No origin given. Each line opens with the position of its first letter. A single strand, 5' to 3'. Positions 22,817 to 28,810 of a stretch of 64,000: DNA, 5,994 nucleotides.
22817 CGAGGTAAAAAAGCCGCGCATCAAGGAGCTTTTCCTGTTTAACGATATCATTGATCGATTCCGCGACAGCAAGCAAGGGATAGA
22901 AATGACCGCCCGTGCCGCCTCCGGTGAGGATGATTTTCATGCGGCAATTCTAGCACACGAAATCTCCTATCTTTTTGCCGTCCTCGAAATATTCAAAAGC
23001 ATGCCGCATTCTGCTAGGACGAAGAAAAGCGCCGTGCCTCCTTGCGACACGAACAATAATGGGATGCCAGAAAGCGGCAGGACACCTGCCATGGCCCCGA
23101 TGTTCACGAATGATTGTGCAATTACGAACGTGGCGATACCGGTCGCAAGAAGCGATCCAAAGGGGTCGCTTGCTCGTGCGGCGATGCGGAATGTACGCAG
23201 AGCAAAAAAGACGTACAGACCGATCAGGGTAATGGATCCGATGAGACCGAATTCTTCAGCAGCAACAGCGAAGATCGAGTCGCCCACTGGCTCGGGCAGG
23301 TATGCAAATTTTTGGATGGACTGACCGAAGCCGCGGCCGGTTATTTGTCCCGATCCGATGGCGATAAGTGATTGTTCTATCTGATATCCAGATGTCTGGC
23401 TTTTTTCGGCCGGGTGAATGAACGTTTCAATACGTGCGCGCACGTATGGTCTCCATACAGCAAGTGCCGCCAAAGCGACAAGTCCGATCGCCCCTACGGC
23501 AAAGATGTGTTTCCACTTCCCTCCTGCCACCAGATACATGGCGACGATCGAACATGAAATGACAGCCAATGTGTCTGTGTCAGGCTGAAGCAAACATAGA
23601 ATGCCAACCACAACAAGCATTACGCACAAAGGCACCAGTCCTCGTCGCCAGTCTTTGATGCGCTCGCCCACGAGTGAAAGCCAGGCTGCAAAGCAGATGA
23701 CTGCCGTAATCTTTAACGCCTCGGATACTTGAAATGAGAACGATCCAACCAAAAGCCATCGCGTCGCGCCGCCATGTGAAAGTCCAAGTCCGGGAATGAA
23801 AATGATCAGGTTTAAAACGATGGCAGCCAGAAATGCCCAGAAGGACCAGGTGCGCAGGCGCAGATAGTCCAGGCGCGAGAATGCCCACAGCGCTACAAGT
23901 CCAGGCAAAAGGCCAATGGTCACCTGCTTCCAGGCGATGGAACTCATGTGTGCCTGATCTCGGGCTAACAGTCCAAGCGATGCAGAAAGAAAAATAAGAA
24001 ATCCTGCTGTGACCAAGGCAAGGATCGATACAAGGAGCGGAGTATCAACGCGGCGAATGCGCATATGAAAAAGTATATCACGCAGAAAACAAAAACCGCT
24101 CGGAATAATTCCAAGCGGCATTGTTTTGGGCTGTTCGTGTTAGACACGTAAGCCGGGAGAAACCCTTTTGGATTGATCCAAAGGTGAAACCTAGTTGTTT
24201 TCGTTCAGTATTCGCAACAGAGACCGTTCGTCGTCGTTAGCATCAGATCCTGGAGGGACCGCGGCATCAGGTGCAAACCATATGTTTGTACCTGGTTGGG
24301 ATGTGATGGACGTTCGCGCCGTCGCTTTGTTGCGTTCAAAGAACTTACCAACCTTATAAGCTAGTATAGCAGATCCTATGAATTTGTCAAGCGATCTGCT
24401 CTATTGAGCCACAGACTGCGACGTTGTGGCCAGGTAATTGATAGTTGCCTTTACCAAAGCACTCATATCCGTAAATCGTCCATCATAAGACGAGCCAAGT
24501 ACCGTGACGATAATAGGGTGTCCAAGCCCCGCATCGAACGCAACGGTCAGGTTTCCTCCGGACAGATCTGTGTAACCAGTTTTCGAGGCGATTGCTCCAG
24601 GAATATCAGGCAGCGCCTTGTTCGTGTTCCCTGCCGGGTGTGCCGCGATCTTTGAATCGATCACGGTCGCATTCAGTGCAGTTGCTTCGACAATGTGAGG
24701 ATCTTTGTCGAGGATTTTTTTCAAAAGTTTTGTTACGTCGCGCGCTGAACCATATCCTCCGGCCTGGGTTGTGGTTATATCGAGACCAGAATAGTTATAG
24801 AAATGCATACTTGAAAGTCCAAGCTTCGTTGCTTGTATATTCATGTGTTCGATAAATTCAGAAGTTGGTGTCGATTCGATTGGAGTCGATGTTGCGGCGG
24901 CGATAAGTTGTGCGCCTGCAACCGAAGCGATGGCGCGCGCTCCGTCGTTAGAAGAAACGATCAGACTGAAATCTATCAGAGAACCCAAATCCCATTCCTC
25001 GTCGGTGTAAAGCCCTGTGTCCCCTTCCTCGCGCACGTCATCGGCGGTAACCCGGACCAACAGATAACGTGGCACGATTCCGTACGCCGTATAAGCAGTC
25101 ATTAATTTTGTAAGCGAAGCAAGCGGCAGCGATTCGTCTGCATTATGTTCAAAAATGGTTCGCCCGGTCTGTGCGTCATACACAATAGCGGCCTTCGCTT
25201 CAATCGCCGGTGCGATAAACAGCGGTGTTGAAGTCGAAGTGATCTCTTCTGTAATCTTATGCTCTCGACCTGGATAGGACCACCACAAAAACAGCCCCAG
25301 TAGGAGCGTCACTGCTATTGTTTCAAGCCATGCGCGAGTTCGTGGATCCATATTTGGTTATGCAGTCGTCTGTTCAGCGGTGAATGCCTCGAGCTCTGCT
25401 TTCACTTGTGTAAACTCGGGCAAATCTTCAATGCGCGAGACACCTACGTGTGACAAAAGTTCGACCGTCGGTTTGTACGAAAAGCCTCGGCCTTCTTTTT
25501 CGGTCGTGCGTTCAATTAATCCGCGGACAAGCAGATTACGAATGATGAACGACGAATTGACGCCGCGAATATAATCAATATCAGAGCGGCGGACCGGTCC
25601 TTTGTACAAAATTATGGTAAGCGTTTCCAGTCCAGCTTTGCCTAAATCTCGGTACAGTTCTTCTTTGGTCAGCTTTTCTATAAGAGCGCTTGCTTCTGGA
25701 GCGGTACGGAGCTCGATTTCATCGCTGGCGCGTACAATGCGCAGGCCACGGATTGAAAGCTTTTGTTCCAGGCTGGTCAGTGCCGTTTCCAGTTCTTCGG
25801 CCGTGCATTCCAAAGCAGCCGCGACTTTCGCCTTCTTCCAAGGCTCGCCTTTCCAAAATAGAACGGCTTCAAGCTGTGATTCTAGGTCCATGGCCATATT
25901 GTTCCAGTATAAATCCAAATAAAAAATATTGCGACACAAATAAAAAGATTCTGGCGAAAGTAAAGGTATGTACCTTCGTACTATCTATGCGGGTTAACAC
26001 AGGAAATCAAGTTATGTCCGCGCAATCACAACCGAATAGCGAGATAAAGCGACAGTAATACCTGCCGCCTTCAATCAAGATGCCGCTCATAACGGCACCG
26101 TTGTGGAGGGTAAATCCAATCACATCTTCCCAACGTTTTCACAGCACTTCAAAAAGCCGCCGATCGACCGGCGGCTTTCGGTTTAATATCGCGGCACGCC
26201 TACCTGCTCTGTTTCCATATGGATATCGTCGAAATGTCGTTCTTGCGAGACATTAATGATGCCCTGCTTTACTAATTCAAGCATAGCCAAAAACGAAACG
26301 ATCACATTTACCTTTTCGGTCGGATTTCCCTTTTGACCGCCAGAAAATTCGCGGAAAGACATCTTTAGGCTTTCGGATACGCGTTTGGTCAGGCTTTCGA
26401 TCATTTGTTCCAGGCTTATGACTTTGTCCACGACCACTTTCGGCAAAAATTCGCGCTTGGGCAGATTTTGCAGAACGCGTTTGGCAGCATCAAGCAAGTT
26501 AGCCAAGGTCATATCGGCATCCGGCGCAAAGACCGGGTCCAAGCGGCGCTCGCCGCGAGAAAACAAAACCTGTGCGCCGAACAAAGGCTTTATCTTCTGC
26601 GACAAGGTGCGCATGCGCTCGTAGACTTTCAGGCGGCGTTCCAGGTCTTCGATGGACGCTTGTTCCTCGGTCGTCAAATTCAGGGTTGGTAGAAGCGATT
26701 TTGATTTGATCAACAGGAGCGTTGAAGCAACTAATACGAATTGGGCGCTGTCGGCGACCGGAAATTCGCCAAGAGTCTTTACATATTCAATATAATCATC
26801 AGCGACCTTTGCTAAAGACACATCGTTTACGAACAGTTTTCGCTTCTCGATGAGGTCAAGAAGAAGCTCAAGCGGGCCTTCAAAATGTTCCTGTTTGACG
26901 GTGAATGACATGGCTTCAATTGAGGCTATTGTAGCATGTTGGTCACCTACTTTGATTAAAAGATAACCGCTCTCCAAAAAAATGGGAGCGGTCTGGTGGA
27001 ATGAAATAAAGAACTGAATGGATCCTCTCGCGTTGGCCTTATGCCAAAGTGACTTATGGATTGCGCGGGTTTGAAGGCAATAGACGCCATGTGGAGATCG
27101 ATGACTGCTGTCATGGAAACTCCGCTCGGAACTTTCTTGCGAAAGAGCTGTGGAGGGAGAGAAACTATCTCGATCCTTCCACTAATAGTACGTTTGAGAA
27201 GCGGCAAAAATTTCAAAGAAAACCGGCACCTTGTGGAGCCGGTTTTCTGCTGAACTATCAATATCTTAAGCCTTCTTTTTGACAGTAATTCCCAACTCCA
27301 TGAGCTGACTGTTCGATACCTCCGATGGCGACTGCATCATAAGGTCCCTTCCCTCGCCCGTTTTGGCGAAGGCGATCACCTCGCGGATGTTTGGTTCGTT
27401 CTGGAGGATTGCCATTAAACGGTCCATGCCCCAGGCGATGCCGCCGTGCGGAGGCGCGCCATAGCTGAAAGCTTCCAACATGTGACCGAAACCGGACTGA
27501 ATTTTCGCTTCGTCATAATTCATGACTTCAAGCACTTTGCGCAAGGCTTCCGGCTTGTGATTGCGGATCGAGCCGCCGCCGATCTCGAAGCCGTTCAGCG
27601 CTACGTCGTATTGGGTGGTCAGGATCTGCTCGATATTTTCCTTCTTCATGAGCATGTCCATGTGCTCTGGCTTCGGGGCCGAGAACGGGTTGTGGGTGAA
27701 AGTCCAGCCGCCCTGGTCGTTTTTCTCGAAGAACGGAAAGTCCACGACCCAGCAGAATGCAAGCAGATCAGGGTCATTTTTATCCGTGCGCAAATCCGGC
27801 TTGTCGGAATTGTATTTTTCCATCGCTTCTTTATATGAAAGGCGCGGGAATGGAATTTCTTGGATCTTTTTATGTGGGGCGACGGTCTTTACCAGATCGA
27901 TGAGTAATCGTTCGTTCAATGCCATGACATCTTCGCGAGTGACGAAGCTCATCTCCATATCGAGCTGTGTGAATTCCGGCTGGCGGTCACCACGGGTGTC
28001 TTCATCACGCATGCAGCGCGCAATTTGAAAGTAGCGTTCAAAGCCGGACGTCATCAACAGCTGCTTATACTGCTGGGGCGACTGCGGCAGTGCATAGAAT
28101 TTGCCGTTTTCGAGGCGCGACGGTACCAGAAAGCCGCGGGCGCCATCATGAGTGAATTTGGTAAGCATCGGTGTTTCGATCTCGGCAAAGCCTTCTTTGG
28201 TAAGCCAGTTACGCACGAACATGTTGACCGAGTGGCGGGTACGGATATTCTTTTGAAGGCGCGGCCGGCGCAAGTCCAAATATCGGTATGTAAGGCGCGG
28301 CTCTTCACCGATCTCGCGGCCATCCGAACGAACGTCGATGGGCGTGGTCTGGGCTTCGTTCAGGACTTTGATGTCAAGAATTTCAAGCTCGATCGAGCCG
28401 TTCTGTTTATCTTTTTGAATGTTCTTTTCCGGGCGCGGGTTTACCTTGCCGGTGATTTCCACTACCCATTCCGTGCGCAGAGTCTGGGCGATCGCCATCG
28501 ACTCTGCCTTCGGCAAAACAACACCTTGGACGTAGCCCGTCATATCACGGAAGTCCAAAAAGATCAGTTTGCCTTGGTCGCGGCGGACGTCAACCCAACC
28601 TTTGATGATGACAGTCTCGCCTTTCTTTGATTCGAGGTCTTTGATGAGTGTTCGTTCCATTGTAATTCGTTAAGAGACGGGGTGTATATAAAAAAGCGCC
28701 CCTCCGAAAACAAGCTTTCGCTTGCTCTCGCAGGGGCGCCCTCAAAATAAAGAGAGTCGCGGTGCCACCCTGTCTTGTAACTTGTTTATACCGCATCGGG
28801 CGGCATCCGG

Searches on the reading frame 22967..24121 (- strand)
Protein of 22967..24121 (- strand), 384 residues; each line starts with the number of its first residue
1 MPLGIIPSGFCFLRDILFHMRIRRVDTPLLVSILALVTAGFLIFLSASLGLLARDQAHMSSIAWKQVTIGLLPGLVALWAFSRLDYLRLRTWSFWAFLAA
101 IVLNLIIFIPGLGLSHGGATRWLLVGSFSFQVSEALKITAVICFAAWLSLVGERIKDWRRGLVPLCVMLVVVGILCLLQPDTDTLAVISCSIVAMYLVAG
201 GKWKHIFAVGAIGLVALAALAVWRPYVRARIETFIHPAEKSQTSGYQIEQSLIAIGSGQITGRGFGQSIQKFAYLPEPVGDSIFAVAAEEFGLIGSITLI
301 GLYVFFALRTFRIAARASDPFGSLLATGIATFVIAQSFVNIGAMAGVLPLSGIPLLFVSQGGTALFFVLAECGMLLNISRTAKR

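Call 41: search_protein_families(library=ncbifam, proteins=[window:22967-24121:-], max_evalue=1e-10)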
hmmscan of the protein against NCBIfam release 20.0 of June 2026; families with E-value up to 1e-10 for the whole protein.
window:22967-24121:- (384 aa): 6 families
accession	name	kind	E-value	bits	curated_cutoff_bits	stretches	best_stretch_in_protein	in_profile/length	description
TIGR02614.1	ftsW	equivalog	2.9e-92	309.5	337.5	1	27-381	2-356/357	putative lipid II flippase FtsW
TIGR02210.1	rodA_shape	equivalog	6.4e-81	272.2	336.7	1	26-381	1-355/357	rod shape-determining protein RodA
TIGR02615.1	spoVE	exception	2e-79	267.6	448.8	1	28-380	3-354/354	stage V sporulation protein E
NF008042.0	PRK10774.1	equivalog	1e-51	176.2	493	1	26-379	36-389/405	cell division protein FtsW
NF008060.0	PRK10794.1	equivalog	1.1e-46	159.4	590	1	24-380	15-361/370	peptidoglycan glycosyltransferase MrdB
NF037961.1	RodA_shape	subfamily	2.8e-32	112.5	150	1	241-367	269-396/415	rod shape-determining protein RodA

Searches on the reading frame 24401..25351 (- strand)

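Call 64: search_protein_families(library=ncbifam, proteins=[window:24401-25351:-], max_evalue=0.000001)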
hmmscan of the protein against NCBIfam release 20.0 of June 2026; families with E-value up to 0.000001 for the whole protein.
window:24401-25351:- (316 aa): 7 families
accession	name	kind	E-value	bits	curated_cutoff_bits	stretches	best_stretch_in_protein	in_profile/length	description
NF008489.0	PRK11397.1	equivalog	5.8e-14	51.6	610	1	46-305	31-281/389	serine-type D-Ala-D-Ala carboxypeptidase DacD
NF038258.2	PBP4_Staph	exception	6e-13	48.4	500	1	48-249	37-239/366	penicillin-binding protein PBP4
NF007445.0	PRK10001.1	equivalog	7.7e-13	48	765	1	44-301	31-279/400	serine-type D-Ala-D-Ala carboxypeptidase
NF008059.0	PRK10793.1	equivalog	3.4e-12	45.8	694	1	46-309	40-294/403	D-alanyl-D-alanine carboxypeptidase DacA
NF038273.1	strep_PBP3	exception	6e-12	45.3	490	1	50-92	26-68/407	D-alanyl-D-alanine carboxypeptidase PBP3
NF008668.0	PRK11669.1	equivalog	9.1e-12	44.7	294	0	48-87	39-78/316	D-alanyl-D-alanine endopeptidase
NF000471.1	vanY_of_D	exception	3.8e-08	32.9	625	1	49-298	96-346/354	transpeptidase-like D-Ala-D-Ala carboxypeptidase VanY-D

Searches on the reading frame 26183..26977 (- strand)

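Call 12: search_protein_families(library=pfam, proteins=[window:26183-26977:-])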
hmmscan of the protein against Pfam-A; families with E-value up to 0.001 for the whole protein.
window:26183-26977:- (264 aa): 1 family
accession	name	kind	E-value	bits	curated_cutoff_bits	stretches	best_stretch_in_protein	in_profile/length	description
PF02616.19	SMC_ScpA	-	5.5e-19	69.5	24.6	1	42-254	1-229/232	Segregation and condensation protein ScpA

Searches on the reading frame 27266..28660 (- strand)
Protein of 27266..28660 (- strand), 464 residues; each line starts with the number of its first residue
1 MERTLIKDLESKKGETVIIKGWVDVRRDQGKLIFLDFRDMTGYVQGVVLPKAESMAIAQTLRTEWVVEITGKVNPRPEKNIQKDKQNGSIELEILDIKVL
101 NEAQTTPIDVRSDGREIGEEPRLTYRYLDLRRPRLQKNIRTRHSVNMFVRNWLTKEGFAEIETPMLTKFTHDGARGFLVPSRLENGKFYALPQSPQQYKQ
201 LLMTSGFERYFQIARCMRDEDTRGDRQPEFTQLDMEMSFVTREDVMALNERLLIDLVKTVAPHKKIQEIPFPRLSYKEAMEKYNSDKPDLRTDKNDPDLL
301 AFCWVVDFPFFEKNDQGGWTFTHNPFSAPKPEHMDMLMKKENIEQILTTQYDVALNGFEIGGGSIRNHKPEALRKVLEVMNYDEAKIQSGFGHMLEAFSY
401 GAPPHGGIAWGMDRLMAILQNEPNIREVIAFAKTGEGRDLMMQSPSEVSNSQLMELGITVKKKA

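Call 11: find_related_loci(query=window:27266-28660:-, collection=genome_contigs, flank=3000)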
Query window:27266-28660:- (464 aa) in genome_contigs; peptide patterns used: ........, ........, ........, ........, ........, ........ (x = any residue, [..] = any of these).
600 stretches matched a pattern (row limit reached: there are more); 594 encode a relative of the query (tblastn E <= 1e-3); the best 80 are kept; 80 distinct loci.
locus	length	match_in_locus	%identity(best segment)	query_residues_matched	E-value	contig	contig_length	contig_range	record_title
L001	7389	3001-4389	73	1-462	0e+0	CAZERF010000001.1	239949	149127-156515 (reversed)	MAG TPA_asm: uncultured Candidatus Saccharibacteria bacterium isolate binchicken_co245_337 genome assembly, contig: NODE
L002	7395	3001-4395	71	1-464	0e+0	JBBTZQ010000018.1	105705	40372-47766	MAG: Patescibacteria group bacterium isolate H41-bin181_1 H41_bin181_1_000000000018, whole genome shotgun sequence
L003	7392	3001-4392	71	1-463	0e+0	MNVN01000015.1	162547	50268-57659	MAG: Candidatus Nomurabacteria bacterium CG1_02_43_90 cg1_0.2_scaffold_18_c, whole genome shotgun sequence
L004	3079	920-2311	71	1-463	0e+0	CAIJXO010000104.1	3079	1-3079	uncultured bacterium isolate Loclat_bin-10598 genome assembly, contig: bin-10598:104/119, whole genome shotgun sequence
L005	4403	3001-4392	69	1-463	0e+0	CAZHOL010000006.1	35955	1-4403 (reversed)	MAG TPA_asm: uncultured Candidatus Saccharibacteria bacterium isolate SRP219642_co5_128 genome assembly, contig: NODE_15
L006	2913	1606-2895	75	2-430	0e+0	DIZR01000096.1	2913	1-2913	MAG TPA_asm: Patescibacteria group bacterium UBA6023 UBA6023_contig_3764, whole genome shotgun sequence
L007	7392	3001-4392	69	1-463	0e+0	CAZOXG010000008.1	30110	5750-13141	MAG TPA_asm: uncultured Candidatus Saccharibacteria bacterium isolate SRP142039_co1_284 genome assembly, contig: NODE_96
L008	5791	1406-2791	67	3-463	0e+0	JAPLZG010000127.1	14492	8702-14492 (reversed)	MAG: Candidatus Taylorbacteria bacterium isolate LacPavin_0818_WC55_MAG_33_6 LacPavin_0818_WC55_scaffold_431353, whole g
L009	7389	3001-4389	68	2-463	0e+0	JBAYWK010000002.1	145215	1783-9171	MAG: Candidatus Paceibacterota bacterium isolate SO_2016_LW3_81 scaffold00158_LW162_2016, whole genome shotgun sequence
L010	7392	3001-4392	67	1-463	0e+0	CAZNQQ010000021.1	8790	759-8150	MAG TPA_asm: uncultured Candidatus Saccharibacteria bacterium isolate SRP200020_co5_61 genome assembly, contig: NODE_125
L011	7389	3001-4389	68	1-462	0e+0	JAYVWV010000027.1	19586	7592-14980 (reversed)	MAG: Candidatus Moraniibacteriota bacterium isolate GL82_UP_metabat_7 GL82_UP_metabat_7_26, whole genome shotgun sequenc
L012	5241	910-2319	66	2-464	0e+0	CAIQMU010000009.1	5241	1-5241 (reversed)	uncultured bacterium isolate AM-lipid-02-D4_bin-0951 genome assembly, contig: bin-0951:009/122, whole genome shotgun seq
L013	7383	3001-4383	68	2-462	0e+0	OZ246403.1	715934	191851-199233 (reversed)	MAG: uncultured Candidatus Saccharibacteria bacterium isolate SRP287051_co2_1 genome assembly, chromosome: 1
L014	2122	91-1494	65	1-460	0e+0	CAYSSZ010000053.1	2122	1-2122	MAG TPA_asm: uncultured Candidatus Saccharibacteria bacterium isolate SRP192927_co6_844 genome assembly, contig: NODE_16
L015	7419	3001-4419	67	3-462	0e+0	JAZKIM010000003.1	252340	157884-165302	MAG: Patescibacteria group bacterium isolate ADI_DC_SW_02_SPN_11032020-bin031_1 DCSW02SPN_B031_1_000000000003, whole gen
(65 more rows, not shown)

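Call 12: search_protein_families(library=pfam, proteins=[window:27266-28660:-])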
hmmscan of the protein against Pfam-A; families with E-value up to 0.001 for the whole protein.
window:27266-28660:- (464 aa): 2 families
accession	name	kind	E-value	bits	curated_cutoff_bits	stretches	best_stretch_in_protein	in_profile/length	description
PF00152.25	tRNA-synt_2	-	1.1e-111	373.2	25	1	119-434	2-307/308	tRNA synthetases class II (D, K and N)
PF01336.31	tRNA_anti-codon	-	7.1e-15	55.1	27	1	17-100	1-75/75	OB-fold nucleic acid binding domain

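Call 57: search_protein_families(library=ncbifam, proteins=[window:27266-28660:-], max_evalue=0.00001)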
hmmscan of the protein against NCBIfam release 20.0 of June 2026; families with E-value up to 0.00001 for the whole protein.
window:27266-28660:- (464 aa): 15 families
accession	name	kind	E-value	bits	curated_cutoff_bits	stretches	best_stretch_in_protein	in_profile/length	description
NF001750.0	PRK00476.1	equivalog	1.2e-184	614.9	443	2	10-293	14-296/590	aspartate--tRNA ligase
TIGR00459.1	aspS_bact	equivalog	6.4e-172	572.9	373.85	2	3-293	4-291/586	aspartate--tRNA ligase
NF009460.0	PRK12820.1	equivalog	1e-121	407.4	1379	2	11-293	32-324/723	bifunctional aspartyl-tRNA synthetase/aspartyl/glutamyl-tRNA amidotransferase subunit C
NF003483.0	PRK05159.1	equivalog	2.1e-69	234.5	353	1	1-433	3-431/438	aspartate--tRNA(Asn) ligase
TIGR00458.1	aspS_nondisc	equivalog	3.7e-60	204.1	368.4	1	8-433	5-421/428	aspartate--tRNA(Asn) ligase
NF003037.0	PRK03932.1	equivalog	2.3e-38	132.3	414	2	2-264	2-266/451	asparagine--tRNA ligase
NF001756.1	PRK00484.1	subfamily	4.3e-37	127.9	468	1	10-432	47-483/488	lysine--tRNA ligase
TIGR00457.1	asnS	equivalog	4.2e-36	124.8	342.6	1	4-434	6-449/455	asparagine--tRNA ligase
TIGR00499.1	lysS_bact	equivalog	2.8e-34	118.6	427.6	2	10-283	49-324/496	lysine--tRNA ligase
NF002821.0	PRK02983.1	equivalog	5.4e-27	94.2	742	1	5-255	650-894/1102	bifunctional lysylphosphatidylglycerol synthetase/lysine--tRNA ligase LysX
NF009101.0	PRK12445.1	subfamily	6.7e-24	84.3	1026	1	17-286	68-339/505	lysine--tRNA ligase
TIGR00462.1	genX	equivalog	1.5e-19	70.6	286.9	1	140-288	2-147/304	EF-P lysine aminoacylase EpmA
NF005054.0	PRK06462.1-4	equivalog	2.6e-16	59.6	309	1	127-315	13-219/318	asparagine synthetase A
NF006828.0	PRK09350.1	equivalog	5.2e-16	58.8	264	2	137-284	14-157/325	elongation factor P--(R)-beta-lysine ligase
NF005052.0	PRK06462.1-1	equivalog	1.5e-14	53.8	368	1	115-262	27-175/353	asparagine synthetase A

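Call 71: find_encoding_contigs(protein=window:27266-28660:-, flank=1500, max_places=3)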
Protein window:27266-28660:- (464 aa): 1 contig read that carries it; 1 place shown.
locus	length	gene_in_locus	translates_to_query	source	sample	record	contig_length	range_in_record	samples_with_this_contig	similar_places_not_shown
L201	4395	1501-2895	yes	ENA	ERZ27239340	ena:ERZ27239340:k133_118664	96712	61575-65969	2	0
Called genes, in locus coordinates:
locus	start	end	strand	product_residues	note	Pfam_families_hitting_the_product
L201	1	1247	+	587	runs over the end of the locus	PF00664:ABC_membrane, PF13304:AAA_21 (faint), PF00005:ABC_tran, PF02463:SMC_N (faint)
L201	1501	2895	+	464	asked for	PF01336:tRNA_anti-codon, PF00152:tRNA-synt_2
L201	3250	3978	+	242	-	PF02616:SMC_ScpA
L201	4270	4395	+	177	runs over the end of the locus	PF04079:SMC_ScpB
